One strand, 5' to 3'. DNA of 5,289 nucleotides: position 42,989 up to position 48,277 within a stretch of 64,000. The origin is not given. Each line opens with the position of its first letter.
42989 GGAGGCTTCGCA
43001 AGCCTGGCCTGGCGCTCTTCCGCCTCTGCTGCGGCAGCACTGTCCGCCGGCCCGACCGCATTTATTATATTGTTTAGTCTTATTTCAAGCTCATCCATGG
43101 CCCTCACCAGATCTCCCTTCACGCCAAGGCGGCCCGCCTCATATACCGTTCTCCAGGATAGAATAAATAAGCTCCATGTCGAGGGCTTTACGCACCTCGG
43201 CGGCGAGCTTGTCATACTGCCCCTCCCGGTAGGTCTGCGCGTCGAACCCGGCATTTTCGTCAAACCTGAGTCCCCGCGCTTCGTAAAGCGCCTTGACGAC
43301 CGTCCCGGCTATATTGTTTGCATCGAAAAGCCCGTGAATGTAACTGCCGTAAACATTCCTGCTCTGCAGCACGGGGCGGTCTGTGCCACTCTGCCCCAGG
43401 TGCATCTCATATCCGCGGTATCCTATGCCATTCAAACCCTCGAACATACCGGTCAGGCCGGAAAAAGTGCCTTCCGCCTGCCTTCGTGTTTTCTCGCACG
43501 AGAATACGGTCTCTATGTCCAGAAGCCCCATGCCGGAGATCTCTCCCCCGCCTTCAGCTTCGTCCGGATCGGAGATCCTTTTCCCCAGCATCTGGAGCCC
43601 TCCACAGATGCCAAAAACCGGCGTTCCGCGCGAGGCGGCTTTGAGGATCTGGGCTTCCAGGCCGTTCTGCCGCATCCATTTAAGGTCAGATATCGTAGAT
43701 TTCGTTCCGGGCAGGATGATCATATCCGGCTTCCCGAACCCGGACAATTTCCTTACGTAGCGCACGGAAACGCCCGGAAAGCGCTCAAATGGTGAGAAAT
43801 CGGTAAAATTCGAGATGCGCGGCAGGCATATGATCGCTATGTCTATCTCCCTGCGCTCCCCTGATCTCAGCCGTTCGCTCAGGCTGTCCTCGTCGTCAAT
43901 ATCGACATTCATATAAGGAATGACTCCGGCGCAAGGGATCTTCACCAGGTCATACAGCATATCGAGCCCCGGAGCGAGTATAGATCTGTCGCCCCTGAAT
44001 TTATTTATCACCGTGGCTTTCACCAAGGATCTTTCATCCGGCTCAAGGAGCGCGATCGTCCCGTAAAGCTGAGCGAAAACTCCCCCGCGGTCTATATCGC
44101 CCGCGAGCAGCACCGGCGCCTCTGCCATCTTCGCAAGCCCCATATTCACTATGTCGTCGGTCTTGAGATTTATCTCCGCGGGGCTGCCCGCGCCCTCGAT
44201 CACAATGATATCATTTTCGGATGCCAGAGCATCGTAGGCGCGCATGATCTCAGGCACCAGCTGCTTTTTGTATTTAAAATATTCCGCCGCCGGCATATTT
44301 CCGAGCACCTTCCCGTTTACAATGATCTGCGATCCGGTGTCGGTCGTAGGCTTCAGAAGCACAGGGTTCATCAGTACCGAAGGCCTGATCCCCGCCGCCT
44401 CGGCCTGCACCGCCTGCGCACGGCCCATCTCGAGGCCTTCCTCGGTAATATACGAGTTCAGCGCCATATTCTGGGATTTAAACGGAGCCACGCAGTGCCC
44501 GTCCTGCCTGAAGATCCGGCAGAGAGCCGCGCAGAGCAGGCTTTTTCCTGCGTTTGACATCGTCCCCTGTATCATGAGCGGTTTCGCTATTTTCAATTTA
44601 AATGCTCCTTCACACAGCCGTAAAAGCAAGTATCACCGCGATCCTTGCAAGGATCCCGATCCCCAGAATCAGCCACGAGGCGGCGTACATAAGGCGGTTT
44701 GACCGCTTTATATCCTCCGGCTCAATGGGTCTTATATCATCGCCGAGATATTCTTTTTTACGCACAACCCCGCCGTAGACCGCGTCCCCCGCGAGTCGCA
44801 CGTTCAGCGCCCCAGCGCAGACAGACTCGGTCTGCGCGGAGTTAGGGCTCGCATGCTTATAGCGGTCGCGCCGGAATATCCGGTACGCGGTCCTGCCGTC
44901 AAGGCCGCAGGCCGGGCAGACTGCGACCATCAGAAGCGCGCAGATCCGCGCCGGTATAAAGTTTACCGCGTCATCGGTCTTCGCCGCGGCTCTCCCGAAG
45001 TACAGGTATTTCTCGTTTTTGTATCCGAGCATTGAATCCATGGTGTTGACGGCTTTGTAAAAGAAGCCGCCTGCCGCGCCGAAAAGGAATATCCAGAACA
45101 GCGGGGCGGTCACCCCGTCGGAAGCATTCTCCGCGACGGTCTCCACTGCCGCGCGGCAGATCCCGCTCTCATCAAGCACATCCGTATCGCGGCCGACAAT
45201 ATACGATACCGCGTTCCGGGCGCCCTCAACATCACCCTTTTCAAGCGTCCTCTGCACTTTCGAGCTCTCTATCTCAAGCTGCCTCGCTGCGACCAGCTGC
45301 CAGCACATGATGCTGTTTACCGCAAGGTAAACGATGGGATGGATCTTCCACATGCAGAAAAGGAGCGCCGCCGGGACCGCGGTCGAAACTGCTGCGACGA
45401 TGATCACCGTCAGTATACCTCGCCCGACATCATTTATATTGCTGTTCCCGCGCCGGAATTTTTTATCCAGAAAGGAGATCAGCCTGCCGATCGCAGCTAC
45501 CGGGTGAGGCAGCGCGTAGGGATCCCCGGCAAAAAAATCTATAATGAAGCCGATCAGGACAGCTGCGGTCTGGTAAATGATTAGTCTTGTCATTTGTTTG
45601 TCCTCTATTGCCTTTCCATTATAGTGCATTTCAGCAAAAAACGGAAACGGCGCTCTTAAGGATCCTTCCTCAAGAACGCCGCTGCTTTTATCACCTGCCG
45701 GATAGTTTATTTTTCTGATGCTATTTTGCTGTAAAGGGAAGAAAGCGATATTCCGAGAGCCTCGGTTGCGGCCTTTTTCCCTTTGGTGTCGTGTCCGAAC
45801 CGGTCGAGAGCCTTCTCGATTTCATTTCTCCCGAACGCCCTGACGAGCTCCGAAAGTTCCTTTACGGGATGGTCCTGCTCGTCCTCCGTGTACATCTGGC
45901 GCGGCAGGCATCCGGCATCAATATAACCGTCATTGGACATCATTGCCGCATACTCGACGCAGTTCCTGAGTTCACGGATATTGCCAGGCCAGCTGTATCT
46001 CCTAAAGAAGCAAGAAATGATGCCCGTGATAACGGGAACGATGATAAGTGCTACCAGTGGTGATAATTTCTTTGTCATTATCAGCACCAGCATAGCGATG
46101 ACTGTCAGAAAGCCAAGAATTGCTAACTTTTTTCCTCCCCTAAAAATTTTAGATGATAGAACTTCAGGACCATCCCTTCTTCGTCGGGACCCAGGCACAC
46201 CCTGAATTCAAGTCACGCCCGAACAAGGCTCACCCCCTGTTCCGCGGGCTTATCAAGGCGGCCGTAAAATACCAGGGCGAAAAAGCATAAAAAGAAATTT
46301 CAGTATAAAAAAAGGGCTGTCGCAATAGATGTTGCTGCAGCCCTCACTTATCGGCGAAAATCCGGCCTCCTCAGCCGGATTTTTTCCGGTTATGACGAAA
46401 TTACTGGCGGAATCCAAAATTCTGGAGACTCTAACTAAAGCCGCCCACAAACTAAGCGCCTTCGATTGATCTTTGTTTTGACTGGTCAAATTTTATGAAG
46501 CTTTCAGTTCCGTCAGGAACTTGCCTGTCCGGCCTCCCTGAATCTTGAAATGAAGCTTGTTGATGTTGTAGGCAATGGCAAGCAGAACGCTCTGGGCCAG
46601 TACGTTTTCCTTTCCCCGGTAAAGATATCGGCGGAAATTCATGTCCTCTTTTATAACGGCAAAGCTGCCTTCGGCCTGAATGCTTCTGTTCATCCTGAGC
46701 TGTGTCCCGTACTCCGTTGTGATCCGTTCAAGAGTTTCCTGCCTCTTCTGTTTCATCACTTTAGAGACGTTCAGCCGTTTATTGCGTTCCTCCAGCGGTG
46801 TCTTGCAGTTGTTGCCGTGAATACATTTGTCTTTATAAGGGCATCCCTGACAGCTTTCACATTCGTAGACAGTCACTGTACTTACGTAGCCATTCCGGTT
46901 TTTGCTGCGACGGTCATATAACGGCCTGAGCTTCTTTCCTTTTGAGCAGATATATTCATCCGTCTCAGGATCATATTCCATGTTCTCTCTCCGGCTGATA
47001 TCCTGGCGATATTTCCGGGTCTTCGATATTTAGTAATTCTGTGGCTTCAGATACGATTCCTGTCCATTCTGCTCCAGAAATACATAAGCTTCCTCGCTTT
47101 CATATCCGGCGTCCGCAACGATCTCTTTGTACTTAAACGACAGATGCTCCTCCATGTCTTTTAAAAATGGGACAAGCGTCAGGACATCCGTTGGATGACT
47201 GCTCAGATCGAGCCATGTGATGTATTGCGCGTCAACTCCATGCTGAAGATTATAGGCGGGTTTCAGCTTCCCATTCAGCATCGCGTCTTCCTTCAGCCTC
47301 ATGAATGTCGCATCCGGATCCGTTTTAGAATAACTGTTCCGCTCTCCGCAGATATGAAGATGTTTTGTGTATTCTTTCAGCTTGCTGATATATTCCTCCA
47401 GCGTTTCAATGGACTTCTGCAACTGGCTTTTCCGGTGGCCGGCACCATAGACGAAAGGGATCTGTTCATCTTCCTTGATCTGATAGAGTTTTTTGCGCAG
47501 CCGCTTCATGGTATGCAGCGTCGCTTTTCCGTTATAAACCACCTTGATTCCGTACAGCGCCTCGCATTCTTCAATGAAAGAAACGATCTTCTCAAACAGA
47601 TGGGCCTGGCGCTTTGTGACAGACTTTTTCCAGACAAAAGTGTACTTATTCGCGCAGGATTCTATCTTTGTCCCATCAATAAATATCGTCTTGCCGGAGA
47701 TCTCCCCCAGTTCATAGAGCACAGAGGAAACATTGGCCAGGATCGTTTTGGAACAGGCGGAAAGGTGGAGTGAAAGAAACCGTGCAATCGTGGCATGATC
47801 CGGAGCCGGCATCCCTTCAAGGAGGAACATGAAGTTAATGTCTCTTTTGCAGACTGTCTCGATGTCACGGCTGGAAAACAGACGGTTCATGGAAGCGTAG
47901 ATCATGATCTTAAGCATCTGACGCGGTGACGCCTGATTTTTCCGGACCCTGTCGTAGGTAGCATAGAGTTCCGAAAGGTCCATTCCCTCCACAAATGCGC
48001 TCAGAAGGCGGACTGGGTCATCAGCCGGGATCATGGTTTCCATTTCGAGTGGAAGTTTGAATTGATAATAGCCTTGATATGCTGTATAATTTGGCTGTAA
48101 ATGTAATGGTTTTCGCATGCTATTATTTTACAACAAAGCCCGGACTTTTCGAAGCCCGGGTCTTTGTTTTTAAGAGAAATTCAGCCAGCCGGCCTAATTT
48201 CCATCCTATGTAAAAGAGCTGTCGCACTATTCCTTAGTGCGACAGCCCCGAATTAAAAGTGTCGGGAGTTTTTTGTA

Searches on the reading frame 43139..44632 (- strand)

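Call 12: search_protein_families(library=pfam, proteins=[window:43139-44632:-], max_evalue=0.001)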
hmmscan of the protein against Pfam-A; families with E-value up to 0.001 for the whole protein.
window:43139-44632:- (497 aa): 3 families
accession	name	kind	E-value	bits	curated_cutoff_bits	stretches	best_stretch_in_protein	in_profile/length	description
PF07685.20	GATase_3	-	7.3e-46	156.7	27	1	264-440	1-195/196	CobB/CobQ-like glutamine amidotransferase domain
PF01656.29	CbiA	-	2.3e-17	63.5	25.4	1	19-241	1-112/125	CobQ/CobB/MinD/ParA nucleotide binding domain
PF13500.12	AAA_26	-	1.1e-11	45.4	27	1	19-241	3-191/198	AAA domain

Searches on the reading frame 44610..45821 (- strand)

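Call 13: search_protein_families(library=pfam, proteins=[window:44610-45821:-], max_evalue=0.001)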
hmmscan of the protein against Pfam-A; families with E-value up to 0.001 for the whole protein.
window:44610-45821:- (403 aa): 1 family
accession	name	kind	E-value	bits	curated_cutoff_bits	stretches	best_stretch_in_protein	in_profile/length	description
PF03186.18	CobD_Cbib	-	2e-106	355.8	34.4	1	89-378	2-282/282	CobD/Cbib protein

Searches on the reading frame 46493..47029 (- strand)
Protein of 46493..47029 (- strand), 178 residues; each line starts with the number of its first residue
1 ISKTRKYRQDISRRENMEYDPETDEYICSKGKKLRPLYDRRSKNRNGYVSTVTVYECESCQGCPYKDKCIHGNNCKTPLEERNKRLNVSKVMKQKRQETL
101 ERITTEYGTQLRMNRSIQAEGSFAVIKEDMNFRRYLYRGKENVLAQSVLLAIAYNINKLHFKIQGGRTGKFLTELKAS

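Call 13: search_protein_families(library=pfam, proteins=[window:46493-47029:-], max_evalue=0.001)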
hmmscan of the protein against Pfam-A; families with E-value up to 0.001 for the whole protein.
window:46493-47029:- (178 aa): 1 family
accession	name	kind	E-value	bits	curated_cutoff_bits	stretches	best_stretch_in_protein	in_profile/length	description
PF13751.12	DDE_Tnp_1_6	-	2e-30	106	25.1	1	27-160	1-125/125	Transposase DDE domain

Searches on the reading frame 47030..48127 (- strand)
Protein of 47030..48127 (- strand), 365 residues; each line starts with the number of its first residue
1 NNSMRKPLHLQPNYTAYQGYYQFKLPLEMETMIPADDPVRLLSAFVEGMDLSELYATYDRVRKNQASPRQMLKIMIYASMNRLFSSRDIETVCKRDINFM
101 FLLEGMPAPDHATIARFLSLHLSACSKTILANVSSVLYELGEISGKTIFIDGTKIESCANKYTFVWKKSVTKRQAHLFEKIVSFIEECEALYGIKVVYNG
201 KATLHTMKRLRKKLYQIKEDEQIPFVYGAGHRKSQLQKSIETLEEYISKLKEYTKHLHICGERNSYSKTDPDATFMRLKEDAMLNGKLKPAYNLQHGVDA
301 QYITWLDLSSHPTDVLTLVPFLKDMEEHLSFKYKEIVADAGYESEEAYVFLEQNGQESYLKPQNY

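Call 13: search_protein_families(library=pfam, proteins=[window:47030-48127:-], max_evalue=0.001)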
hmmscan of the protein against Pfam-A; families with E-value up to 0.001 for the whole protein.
window:47030-48127:- (365 aa): 2 families
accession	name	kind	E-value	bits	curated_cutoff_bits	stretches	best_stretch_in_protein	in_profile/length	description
PF05598.16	DUF772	-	5.7e-13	49.1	23.1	1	66-131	5-72/74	Transposase domain (DUF772)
PF01609.27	DDE_Tnp_1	-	1.8e-05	25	23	1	267-362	5-106/200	Transposase DDE domain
